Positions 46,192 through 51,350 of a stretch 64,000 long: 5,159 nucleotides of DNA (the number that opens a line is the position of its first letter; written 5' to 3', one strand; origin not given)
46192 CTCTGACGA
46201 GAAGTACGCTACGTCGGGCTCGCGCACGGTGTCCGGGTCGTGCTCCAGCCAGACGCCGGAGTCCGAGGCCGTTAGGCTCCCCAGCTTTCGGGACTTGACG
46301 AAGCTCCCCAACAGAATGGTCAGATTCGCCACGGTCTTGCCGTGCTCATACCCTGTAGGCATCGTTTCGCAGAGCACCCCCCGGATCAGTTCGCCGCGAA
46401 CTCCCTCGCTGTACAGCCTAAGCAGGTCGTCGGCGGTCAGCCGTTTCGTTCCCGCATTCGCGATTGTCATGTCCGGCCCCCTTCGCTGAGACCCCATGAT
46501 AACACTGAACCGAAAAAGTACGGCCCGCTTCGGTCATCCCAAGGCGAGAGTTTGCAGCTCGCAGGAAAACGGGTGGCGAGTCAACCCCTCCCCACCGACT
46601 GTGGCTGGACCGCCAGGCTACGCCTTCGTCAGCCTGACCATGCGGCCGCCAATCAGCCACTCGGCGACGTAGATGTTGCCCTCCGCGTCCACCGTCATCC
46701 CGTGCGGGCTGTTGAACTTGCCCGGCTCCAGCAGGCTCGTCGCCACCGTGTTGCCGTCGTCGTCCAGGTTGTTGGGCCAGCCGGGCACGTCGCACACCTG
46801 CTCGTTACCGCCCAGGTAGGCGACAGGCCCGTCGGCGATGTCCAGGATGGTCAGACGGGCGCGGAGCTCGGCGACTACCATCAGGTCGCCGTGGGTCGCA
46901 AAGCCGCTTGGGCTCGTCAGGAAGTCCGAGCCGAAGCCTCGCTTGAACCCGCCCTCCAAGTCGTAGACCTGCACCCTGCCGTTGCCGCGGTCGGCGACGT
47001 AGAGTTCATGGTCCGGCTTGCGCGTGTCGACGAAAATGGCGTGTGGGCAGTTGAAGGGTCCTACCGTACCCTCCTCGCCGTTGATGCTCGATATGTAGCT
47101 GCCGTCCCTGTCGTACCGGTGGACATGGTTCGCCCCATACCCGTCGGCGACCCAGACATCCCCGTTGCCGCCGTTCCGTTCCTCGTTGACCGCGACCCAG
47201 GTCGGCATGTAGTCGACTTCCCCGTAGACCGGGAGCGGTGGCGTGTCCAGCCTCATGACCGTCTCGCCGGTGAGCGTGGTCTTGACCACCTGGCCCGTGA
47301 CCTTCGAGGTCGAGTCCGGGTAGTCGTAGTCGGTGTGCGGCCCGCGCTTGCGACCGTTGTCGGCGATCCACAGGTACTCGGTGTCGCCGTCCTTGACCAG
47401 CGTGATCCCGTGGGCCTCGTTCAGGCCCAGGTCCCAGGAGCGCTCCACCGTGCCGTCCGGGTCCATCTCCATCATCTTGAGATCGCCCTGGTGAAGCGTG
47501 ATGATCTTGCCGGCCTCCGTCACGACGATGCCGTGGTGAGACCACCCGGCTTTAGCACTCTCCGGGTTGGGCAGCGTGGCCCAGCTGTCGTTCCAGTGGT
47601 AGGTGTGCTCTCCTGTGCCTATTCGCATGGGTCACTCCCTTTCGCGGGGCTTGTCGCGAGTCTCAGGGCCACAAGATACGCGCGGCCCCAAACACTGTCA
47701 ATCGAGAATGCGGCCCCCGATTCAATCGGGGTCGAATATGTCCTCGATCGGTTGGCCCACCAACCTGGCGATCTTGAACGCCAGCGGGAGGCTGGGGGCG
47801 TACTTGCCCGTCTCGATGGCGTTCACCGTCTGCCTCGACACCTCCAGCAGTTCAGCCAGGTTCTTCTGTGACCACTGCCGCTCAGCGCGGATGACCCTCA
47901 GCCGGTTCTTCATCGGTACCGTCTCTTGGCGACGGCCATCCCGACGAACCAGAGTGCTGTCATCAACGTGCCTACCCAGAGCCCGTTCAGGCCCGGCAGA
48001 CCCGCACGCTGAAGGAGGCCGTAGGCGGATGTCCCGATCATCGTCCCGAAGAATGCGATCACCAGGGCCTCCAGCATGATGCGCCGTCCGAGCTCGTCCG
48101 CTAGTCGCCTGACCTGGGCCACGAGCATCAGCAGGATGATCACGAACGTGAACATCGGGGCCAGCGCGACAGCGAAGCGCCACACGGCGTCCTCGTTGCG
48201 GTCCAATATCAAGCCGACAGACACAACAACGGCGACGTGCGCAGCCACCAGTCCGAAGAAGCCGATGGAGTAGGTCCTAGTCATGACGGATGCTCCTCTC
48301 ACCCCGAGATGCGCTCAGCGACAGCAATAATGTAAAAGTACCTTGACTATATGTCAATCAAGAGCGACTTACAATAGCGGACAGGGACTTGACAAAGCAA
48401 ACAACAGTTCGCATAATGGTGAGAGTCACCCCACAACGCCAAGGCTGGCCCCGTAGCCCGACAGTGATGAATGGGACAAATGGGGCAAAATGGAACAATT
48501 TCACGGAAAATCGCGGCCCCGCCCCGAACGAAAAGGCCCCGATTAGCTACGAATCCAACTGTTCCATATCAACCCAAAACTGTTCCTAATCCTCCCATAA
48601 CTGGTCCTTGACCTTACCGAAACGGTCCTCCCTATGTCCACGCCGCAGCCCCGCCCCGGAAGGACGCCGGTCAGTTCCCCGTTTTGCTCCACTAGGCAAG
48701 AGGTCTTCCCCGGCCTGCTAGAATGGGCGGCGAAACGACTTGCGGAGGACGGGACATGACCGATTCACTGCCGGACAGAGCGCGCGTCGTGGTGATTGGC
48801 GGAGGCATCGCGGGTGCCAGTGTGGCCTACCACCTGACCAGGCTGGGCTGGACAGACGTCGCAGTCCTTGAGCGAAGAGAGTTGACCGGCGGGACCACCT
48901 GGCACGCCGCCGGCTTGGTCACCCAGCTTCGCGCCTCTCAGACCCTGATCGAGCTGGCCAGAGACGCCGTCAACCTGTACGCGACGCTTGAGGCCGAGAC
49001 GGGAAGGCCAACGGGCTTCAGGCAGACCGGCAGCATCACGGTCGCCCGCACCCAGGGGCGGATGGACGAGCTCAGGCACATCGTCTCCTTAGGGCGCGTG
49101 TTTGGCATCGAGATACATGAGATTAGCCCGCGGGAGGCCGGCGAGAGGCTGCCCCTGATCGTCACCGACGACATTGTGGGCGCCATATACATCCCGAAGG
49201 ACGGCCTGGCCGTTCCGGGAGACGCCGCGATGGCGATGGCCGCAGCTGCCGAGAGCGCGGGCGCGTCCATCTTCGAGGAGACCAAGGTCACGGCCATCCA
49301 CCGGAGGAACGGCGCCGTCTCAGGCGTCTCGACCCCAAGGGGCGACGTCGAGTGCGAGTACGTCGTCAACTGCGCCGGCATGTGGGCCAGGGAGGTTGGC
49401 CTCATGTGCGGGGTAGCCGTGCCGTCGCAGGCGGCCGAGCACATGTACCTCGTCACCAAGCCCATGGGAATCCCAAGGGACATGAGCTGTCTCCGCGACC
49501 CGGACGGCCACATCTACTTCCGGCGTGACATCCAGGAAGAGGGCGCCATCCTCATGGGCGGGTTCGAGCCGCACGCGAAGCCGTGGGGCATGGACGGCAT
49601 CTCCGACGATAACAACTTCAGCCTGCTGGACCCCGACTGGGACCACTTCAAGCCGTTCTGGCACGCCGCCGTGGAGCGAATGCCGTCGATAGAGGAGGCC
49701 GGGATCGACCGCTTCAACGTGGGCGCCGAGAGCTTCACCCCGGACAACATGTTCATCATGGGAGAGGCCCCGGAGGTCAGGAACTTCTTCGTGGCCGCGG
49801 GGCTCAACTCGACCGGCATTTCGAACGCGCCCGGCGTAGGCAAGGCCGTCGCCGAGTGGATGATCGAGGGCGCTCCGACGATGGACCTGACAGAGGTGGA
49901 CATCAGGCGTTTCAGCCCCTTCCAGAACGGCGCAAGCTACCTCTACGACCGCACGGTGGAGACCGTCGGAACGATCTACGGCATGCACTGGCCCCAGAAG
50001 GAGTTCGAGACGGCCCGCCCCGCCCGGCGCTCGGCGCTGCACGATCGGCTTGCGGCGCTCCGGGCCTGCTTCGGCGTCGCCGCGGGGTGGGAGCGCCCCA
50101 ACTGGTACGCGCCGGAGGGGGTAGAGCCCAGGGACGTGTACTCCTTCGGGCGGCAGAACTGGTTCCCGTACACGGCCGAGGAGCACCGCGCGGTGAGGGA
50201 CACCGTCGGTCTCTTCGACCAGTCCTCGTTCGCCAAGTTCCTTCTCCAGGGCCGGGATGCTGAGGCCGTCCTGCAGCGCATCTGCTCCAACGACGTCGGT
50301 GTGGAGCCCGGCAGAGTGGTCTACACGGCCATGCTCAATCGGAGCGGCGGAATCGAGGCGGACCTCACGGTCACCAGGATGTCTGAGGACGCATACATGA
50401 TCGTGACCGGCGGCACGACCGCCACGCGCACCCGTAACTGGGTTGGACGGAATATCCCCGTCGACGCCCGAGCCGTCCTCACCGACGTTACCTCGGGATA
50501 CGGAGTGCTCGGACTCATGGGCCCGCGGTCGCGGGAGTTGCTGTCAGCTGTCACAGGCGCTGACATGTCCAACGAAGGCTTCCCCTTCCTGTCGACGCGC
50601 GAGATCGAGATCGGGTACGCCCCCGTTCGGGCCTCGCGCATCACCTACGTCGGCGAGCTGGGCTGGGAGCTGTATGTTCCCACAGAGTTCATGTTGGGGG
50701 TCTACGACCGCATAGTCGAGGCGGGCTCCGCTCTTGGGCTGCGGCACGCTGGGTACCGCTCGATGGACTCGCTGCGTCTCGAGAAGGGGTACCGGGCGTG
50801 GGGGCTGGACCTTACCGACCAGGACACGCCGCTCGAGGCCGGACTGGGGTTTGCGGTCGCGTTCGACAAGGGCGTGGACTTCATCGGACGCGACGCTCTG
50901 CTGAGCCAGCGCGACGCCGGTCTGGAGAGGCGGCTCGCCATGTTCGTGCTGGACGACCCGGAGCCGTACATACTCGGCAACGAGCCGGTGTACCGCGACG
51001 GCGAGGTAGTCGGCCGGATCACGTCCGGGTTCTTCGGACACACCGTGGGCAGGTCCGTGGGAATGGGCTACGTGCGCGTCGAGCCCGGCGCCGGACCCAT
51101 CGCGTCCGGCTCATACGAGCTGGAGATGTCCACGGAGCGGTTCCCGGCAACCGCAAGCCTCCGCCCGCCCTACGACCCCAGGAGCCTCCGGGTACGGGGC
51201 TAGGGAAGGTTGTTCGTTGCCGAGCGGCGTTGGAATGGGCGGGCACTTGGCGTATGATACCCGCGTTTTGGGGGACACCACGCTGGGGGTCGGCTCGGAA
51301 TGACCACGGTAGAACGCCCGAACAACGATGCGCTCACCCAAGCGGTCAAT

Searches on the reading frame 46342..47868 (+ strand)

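Call 5: search_protein_families(library=padloc, proteins=[window:46342-47868:+], max_evalue=0.1)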
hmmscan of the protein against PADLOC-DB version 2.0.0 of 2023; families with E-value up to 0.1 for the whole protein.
window:46342-47868:+ (509 aa): 0 families

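Call 6: search_protein_families(library=ncbifam, proteins=[window:46342-47868:+], max_evalue=0.1)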
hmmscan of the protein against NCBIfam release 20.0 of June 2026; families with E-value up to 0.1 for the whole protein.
window:46342-47868:+ (509 aa): 1 family
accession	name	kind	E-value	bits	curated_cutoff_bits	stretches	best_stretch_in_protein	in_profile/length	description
NF053591.1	YfiR_like_TOL0243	equivalog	0.0058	16.6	125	1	135-229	26-122/150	TOL_0243 family YfiR-like periplasmic protein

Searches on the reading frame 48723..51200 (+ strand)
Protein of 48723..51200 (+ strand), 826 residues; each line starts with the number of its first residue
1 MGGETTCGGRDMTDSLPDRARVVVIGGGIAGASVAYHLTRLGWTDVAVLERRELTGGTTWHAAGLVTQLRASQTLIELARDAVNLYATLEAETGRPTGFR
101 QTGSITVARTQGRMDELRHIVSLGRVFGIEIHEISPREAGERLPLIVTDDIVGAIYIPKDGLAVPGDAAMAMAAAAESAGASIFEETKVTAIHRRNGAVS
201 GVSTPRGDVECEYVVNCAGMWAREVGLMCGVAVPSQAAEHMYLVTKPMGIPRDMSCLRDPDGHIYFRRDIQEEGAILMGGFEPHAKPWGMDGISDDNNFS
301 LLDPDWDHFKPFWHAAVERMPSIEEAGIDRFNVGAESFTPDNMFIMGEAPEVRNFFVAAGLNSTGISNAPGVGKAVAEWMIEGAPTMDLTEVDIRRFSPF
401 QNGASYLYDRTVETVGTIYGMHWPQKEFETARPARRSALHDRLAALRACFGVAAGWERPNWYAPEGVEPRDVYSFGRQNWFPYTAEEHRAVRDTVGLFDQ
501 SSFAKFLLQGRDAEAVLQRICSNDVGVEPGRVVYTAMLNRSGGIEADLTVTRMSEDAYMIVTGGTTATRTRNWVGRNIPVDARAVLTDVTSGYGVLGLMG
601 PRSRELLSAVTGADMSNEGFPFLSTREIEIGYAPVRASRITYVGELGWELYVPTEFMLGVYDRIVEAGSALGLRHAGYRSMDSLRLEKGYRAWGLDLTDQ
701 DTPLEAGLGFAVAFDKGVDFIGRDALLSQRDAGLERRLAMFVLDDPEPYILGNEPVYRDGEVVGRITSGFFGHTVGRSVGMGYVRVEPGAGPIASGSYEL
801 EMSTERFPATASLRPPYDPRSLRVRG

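Call 5: search_protein_families(library=padloc, proteins=[window:48723-51200:+], max_evalue=0.1)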
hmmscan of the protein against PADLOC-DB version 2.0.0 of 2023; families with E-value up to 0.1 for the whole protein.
window:48723-51200:+ (826 aa): 4 families
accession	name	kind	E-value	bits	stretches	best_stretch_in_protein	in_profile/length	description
PDLC01086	C3a186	-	4.7e-05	20.8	1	21-58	2-38/384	"C-3?,4? desaturase"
PDLC00848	E1-E2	-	0.013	11.8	1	19-56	374-411/607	E1-E2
PDLC03858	LmuA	-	0.019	11.4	1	14-52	49-87/827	-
PDLC00832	E1-E2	-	0.07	9.3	0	18-49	337-368/588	E1-E2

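Call 6: search_protein_families(library=ncbifam, proteins=[window:48723-51200:+], max_evalue=0.1)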
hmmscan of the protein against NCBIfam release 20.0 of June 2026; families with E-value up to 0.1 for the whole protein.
window:48723-51200:+ (826 aa): 88 families (the best 25 are shown)
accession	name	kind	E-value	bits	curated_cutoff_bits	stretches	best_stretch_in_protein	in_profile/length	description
NF001567.0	PRK00389.1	subfamily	6.1e-59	199.8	300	1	484-788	34-330/359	glycine cleavage system aminomethyltransferase GcvT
TIGR01372.1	soxA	subfamily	2.9e-49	167.7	1164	1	429-784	602-957/996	sarcosine oxidase subunit alpha family protein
TIGR00528.1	gcvT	equivalog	4.6e-49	167.3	235.85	1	485-786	33-332/362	glycine cleavage system aminomethyltransferase GcvT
NF053776.1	TmaoDeMthMsil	equivalog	1e-44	153.2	1100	1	484-825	418-762/763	trimethylamine N-oxide demethylase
NF010093.0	PRK13579.1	equivalog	3.7e-40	137.9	459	1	486-787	43-337/371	glycine cleavage system aminomethyltransferase GcvT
TIGR02352.1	thiamin_ThiO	equivalog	7.9e-40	137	250.8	2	22-226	1-211/351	glycine oxidase ThiO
NF008425.0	PRK11259.1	equivalog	9.1e-29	100.5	257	2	20-225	5-208/377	N-methyl-L-tryptophan oxidase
TIGR01373.1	soxB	subfamily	2.7e-26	92.4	529.45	1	21-398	32-400/407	sarcosine oxidase subunit beta family protein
NF009133.0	PRK12486.1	equivalog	2.4e-24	85.9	410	1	486-785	46-340/369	dimethylsulfoniopropionate demethylase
TIGR01377.1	soxA_mon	subfamily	5e-20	71.6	479.65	1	22-398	3-376/381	amino oxidase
NF001933.0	PRK00711.1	subfamily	1.6e-19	70.2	383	3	73-225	106-260/429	D-amino acid dehydrogenase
TIGR03364.1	HpnW_proposed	hypoth_equivalog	4.3e-17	62.2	285.1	1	21-220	2-195/365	TIGR03364 family FAD-dependent oxidoreductase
TIGR03377.1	glycerol3P_GlpA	equivalog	9.2e-17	60.7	552.8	1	22-237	2-219/530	anaerobic glycerol-3-phosphate dehydrogenase subunit GlpA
NF008726.1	PRK11728.1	equivalog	1e-15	57.5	299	1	21-233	2-213/389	L-2-hydroxyglutarate oxidase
NF033460.1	glycerol3P_ox_II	equivalog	9.7e-15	54.6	460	2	22-231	4-217/361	type 2 glycerol-3-phosphate oxidase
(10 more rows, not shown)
